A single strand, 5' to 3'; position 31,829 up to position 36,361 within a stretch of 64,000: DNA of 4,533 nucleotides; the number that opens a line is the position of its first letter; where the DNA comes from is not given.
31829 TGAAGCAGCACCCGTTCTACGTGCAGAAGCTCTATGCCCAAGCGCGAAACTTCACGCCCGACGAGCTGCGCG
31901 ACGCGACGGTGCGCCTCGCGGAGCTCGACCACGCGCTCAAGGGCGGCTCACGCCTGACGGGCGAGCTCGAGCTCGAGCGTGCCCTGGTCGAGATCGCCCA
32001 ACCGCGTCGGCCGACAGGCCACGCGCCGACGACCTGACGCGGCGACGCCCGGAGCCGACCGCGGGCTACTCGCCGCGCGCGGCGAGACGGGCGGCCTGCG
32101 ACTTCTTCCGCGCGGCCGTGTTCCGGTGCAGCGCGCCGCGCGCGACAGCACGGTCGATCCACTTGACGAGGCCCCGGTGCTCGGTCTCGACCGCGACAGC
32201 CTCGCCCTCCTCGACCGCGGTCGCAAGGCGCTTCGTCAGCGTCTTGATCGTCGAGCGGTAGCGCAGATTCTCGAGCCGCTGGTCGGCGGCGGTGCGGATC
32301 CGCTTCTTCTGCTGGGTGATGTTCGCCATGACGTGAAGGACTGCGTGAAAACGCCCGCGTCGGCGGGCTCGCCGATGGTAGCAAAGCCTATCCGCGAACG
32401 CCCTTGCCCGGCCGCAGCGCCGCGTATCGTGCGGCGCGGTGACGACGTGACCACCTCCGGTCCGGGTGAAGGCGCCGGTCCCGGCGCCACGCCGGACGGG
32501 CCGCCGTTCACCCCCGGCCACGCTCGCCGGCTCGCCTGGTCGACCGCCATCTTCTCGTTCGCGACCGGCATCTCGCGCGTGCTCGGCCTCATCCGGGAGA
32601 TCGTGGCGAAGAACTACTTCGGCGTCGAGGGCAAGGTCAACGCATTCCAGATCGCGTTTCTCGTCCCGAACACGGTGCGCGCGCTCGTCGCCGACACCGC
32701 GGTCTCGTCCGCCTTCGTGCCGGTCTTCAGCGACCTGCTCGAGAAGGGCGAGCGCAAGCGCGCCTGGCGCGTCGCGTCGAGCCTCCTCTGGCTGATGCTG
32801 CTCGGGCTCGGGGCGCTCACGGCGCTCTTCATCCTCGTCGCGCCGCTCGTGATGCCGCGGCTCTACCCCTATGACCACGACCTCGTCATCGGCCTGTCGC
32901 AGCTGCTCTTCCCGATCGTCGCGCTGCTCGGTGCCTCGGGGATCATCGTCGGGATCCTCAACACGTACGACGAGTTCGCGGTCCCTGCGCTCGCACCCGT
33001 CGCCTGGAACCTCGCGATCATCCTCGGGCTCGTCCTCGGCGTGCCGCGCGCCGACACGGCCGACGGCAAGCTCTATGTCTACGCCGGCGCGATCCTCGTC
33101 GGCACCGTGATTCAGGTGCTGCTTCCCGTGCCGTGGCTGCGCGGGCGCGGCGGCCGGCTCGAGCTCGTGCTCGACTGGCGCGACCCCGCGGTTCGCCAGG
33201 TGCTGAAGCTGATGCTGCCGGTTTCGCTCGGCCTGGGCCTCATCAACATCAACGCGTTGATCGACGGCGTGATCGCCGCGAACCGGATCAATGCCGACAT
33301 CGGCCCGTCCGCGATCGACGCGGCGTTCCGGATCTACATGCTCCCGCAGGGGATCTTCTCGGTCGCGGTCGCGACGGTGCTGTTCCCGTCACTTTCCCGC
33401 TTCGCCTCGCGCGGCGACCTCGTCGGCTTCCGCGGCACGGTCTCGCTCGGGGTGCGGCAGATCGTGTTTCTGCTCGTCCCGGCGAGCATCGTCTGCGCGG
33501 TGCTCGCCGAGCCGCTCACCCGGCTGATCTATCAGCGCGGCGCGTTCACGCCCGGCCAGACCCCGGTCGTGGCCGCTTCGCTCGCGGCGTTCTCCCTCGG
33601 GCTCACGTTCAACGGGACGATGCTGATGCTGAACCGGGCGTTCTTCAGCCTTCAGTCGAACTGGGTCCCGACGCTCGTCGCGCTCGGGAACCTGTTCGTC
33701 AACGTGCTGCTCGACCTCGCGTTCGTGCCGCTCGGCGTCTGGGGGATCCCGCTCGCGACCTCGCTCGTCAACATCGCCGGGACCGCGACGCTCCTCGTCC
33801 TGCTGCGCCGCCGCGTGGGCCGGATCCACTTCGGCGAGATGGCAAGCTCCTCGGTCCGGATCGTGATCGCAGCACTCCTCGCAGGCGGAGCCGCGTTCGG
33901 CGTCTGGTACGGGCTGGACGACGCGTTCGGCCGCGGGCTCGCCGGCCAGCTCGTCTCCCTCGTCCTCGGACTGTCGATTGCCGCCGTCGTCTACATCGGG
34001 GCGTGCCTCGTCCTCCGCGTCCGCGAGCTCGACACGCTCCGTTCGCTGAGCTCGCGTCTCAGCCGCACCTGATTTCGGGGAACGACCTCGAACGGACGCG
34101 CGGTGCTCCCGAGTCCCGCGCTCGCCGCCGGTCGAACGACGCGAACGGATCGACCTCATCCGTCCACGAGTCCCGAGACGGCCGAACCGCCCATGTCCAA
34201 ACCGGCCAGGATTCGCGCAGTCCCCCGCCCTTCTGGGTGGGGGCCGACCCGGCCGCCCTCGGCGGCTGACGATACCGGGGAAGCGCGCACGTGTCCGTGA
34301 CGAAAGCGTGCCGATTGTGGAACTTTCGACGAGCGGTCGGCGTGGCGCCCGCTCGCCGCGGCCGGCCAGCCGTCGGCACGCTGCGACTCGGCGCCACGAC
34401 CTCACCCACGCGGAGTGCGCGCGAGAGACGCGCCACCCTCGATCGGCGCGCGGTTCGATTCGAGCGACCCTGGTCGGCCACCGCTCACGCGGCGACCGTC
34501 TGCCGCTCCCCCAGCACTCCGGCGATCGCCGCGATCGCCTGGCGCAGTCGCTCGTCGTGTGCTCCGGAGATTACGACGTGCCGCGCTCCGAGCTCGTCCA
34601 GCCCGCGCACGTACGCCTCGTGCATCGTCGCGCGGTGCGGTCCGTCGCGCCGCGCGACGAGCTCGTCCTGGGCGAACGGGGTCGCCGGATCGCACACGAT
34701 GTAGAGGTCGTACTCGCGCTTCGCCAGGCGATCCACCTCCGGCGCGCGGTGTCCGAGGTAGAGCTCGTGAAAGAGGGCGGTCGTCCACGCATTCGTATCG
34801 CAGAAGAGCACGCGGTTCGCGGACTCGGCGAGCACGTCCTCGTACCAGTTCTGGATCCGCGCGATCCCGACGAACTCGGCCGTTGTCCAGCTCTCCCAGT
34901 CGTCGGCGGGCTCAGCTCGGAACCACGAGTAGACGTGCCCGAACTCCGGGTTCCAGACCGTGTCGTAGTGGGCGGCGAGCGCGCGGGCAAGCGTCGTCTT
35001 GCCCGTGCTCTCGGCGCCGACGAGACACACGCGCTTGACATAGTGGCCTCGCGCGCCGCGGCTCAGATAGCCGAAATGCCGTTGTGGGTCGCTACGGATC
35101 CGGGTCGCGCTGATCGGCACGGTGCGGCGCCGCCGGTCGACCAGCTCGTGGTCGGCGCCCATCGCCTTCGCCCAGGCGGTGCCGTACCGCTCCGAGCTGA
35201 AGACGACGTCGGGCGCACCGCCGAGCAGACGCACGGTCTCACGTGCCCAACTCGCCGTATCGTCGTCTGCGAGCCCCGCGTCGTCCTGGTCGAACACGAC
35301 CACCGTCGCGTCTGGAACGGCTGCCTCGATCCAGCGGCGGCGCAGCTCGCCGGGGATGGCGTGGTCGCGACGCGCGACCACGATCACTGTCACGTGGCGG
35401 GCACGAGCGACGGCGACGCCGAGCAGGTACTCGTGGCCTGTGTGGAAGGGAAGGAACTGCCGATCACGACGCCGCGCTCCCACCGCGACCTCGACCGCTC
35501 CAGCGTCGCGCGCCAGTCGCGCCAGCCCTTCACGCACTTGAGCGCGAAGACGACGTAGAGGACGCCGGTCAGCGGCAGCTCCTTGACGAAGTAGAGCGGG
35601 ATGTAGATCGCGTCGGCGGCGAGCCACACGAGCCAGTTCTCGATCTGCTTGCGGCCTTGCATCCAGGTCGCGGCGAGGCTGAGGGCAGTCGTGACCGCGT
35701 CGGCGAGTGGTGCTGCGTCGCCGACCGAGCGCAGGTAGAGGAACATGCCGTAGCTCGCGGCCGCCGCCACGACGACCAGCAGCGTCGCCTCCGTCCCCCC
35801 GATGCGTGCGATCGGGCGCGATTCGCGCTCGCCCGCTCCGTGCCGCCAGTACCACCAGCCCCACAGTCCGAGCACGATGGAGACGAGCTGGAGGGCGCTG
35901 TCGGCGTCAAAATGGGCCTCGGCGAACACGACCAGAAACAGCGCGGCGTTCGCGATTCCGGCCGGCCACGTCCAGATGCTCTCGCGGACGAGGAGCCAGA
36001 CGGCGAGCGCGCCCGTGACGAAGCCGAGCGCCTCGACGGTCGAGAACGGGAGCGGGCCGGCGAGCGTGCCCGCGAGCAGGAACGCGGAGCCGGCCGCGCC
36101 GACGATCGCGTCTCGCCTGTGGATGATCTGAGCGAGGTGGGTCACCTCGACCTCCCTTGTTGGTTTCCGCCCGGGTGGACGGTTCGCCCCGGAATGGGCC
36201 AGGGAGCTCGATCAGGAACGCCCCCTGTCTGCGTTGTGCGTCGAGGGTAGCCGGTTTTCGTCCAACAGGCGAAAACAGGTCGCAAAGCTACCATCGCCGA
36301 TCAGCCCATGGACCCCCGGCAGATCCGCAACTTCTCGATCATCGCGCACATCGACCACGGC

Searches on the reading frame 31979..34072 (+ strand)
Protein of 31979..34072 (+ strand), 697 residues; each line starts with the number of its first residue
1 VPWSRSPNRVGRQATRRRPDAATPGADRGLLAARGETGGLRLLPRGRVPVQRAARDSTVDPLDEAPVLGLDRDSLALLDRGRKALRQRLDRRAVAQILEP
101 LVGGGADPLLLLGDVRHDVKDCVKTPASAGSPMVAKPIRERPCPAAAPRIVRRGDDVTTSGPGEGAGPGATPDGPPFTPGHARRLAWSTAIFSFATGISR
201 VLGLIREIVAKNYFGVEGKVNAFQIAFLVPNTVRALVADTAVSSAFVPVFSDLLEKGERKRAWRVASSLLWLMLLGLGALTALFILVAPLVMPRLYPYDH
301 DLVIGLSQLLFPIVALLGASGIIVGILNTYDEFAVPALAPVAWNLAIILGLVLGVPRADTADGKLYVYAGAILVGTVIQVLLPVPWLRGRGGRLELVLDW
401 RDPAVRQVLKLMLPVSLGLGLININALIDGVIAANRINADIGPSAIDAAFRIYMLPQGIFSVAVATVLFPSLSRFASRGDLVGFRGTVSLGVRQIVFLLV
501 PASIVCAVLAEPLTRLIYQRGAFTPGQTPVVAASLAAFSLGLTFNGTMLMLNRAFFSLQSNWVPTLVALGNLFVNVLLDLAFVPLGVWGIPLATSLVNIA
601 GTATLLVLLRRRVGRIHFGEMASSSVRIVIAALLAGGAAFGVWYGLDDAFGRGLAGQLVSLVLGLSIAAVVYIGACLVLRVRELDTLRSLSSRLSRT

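Call 16: search_protein_families(library=ncbifam, proteins=[window:31979-34072:+], max_evalue=0.00001)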
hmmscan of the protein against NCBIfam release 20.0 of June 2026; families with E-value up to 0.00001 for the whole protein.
window:31979-34072:+ (697 aa): 1 family
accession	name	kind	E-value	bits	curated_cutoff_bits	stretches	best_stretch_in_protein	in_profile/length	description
TIGR01695.1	murJ_mviN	equivalog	3.8e-95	319.5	235.55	1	185-687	2-504/506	murein biosynthesis integral membrane protein MurJ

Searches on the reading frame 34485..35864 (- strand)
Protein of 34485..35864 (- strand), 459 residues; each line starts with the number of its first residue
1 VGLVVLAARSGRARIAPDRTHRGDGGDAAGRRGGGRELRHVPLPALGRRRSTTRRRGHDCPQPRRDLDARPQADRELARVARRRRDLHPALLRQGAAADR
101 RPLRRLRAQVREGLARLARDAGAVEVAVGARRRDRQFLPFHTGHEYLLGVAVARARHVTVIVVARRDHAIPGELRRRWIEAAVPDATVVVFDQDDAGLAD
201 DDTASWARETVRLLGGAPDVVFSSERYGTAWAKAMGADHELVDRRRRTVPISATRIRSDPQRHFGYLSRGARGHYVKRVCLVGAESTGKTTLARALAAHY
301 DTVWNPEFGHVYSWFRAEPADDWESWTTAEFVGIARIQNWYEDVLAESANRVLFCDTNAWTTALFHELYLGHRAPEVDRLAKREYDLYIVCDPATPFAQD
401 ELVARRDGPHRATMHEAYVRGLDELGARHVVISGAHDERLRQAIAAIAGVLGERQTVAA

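Call 16: search_protein_families(library=ncbifam, proteins=[window:34485-35864:-], max_evalue=0.00001)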
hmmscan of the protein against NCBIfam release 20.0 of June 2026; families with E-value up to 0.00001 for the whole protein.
window:34485-35864:- (459 aa): 2 families
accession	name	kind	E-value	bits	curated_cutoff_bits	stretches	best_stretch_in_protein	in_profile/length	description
TIGR01526.1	nadR_NMN_Atrans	equivalog_domain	9.1e-54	182.9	341.15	1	136-438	9-323/325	nicotinamide-nucleotide adenylyltransferase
NF005988.0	PRK08099.1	equivalog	1.5e-28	100.1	201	1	136-454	72-409/411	multifunctional transcriptional regulator/nicotinamide-nucleotide adenylyltransferase/ribosylnicotinamide kinase NadR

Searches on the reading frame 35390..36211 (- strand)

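Call 43: search_protein_families(library=ncbifam, proteins=[window:35390-36211:-], max_evalue=0.0001)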
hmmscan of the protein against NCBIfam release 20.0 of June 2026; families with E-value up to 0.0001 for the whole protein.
window:35390-36211:- (273 aa): 2 families
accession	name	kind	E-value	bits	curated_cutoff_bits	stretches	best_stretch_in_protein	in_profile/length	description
TIGR01528.1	NMN_trans_PnuC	equivalog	3.7e-20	72.7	42.45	1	57-235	2-183/187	nicotinamide riboside transporter PnuC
NF011926.0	PRK15397.1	subfamily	4.4e-18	66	335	2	164-242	156-234/239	nicotinamide riboside transporter PnuC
